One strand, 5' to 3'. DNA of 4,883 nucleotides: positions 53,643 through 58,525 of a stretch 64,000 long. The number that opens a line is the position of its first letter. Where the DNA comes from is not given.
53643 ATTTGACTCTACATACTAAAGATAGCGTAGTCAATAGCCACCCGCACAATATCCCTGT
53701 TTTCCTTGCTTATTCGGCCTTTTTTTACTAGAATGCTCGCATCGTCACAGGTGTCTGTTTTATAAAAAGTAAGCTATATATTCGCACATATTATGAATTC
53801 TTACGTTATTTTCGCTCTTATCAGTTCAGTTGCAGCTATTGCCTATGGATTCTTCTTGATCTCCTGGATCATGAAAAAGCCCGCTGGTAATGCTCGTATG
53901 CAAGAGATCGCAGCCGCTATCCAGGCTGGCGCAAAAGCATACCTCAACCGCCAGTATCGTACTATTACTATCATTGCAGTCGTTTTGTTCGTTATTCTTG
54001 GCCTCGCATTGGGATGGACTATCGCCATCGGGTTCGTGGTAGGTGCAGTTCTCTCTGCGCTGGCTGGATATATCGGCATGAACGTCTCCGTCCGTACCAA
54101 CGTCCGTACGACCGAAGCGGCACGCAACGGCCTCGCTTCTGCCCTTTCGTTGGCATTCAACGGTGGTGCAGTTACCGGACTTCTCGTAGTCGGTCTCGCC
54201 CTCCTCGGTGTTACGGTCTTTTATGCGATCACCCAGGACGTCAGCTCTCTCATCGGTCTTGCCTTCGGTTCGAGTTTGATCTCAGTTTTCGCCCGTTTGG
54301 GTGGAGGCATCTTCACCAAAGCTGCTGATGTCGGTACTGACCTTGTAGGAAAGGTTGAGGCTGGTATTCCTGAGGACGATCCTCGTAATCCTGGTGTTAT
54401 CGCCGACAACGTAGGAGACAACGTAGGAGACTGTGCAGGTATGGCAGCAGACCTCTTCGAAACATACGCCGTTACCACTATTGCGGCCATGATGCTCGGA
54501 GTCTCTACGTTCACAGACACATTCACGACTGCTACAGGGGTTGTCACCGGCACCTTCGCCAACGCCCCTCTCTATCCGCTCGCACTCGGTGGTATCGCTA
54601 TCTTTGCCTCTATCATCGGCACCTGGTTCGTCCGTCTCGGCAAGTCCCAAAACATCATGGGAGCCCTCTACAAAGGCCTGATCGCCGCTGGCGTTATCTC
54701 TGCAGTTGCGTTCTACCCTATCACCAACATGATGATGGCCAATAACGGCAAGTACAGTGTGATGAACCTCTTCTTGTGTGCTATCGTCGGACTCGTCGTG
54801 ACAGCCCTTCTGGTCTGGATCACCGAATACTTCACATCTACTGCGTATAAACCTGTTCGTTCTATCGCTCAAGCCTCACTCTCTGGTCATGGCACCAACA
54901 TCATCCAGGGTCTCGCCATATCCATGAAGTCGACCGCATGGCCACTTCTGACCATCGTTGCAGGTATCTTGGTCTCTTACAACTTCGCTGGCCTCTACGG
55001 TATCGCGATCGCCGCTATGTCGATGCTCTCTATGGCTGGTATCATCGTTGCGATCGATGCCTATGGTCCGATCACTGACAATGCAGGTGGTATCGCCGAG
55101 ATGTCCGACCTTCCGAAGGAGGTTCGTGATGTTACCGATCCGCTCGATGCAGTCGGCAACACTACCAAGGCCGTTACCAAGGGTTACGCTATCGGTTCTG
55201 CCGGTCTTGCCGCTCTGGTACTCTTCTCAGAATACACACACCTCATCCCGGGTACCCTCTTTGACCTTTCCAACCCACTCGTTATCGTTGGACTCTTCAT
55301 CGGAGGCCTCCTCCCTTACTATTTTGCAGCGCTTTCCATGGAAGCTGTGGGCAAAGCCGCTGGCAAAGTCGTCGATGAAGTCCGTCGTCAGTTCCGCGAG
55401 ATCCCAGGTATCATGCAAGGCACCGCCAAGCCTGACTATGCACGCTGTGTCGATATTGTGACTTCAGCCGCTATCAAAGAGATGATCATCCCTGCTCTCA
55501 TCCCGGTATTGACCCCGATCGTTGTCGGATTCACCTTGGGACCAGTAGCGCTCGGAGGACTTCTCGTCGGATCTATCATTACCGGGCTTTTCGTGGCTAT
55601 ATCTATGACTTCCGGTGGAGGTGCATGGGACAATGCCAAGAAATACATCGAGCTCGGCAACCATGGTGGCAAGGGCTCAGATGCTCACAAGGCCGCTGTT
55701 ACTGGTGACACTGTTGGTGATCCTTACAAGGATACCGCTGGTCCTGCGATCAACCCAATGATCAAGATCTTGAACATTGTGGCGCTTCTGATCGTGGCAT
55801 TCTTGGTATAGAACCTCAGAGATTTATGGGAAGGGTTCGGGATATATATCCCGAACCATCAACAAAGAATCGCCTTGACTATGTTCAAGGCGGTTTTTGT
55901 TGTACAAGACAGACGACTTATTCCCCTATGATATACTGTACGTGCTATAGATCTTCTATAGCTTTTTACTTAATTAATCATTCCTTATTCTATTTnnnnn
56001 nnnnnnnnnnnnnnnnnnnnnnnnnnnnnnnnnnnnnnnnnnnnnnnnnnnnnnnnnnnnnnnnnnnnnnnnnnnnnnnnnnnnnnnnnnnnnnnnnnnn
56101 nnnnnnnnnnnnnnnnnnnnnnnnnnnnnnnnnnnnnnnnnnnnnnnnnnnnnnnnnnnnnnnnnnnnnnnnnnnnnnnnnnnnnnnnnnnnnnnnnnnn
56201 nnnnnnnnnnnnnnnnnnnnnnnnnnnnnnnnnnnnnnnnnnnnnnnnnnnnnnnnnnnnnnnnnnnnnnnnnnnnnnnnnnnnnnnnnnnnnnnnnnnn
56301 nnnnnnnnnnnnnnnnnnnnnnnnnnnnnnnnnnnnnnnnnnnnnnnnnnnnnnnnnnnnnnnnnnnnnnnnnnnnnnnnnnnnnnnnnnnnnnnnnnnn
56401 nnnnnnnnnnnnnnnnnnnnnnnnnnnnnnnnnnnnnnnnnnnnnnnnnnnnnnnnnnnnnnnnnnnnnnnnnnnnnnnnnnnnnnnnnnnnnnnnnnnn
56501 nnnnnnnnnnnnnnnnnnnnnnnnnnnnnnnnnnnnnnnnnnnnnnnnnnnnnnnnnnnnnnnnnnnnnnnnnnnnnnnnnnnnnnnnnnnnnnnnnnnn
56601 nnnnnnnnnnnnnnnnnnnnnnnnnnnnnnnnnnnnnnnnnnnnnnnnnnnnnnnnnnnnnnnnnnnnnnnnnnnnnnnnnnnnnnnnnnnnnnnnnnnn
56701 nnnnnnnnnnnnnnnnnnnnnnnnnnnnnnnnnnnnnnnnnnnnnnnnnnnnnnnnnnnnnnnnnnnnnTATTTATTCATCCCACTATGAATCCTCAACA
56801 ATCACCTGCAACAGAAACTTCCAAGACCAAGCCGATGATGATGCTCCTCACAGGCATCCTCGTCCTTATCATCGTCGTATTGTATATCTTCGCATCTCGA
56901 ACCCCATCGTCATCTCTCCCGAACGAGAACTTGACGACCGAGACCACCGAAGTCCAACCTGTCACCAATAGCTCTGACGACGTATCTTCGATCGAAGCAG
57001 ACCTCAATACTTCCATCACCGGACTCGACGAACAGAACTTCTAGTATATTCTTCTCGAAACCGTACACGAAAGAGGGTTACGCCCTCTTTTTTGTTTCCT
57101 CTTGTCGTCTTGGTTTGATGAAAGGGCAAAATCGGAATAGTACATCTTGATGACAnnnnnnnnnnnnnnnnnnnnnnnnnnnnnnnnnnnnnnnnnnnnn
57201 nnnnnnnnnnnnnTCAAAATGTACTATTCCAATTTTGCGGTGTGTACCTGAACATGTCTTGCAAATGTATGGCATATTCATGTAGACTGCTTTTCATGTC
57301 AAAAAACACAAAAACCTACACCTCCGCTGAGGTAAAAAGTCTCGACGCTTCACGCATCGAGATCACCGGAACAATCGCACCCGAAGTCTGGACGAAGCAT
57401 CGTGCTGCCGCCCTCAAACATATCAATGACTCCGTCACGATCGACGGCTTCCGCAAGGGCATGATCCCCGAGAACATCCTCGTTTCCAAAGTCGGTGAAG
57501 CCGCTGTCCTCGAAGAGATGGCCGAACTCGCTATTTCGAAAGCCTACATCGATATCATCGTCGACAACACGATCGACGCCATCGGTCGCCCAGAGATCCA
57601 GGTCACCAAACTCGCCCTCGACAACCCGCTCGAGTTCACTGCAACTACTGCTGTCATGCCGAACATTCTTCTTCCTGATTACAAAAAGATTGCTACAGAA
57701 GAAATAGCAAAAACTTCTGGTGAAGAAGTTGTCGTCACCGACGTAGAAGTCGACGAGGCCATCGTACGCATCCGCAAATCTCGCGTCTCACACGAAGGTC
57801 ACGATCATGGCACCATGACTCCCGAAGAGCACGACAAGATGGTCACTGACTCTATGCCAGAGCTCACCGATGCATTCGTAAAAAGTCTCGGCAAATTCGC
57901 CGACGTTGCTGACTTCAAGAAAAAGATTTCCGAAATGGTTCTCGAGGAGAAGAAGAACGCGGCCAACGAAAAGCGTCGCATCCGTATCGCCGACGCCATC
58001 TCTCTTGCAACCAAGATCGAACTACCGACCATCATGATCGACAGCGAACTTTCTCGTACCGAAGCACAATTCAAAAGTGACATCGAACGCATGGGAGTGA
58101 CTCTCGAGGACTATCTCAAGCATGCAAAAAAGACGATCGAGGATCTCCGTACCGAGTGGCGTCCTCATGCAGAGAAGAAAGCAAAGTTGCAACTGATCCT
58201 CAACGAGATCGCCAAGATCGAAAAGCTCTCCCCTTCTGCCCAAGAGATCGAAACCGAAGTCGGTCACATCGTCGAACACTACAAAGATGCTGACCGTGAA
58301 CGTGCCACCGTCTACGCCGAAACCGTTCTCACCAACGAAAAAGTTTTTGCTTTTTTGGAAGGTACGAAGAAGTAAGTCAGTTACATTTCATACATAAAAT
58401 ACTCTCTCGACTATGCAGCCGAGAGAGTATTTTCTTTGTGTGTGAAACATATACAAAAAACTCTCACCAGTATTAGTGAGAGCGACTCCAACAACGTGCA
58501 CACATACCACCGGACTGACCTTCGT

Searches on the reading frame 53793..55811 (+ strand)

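Call 34: search_protein_families(library=pfam, proteins=[window:53793-55811:+], max_evalue=0.001)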
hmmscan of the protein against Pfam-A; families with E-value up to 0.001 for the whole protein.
window:53793-55811:+ (672 aa): 1 family
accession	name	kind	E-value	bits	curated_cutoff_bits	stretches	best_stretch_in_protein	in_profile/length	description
PF03030.21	H_PPase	-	6.7e-276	917.5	29.7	1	13-667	1-645/645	Inorganic H+ pyrophosphatase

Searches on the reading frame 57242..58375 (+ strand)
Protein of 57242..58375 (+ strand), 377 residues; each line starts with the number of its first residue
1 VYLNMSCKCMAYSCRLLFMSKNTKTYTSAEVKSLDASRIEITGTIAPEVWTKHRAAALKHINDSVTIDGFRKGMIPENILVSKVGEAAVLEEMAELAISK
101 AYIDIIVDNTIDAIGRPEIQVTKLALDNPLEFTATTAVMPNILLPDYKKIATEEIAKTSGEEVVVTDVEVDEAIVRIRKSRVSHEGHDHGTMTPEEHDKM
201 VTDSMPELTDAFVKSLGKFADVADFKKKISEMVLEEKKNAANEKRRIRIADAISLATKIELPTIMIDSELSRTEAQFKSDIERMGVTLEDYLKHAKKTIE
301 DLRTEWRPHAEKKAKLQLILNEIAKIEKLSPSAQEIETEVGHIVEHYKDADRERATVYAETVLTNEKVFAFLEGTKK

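Call 34: search_protein_families(library=pfam, proteins=[window:57242-58375:+], max_evalue=0.001)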
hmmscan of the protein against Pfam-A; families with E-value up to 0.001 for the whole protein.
window:57242-58375:+ (377 aa): 2 families
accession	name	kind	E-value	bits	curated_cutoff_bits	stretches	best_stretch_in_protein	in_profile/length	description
PF05697.18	Trigger_N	-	1.1e-27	97.5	22.2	1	29-176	3-143/144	Bacterial trigger factor protein (TF)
PF05698.19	Trigger_C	-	1e-24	87.9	22.7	1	222-357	2-138/162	Bacterial trigger factor protein (TF) C-terminus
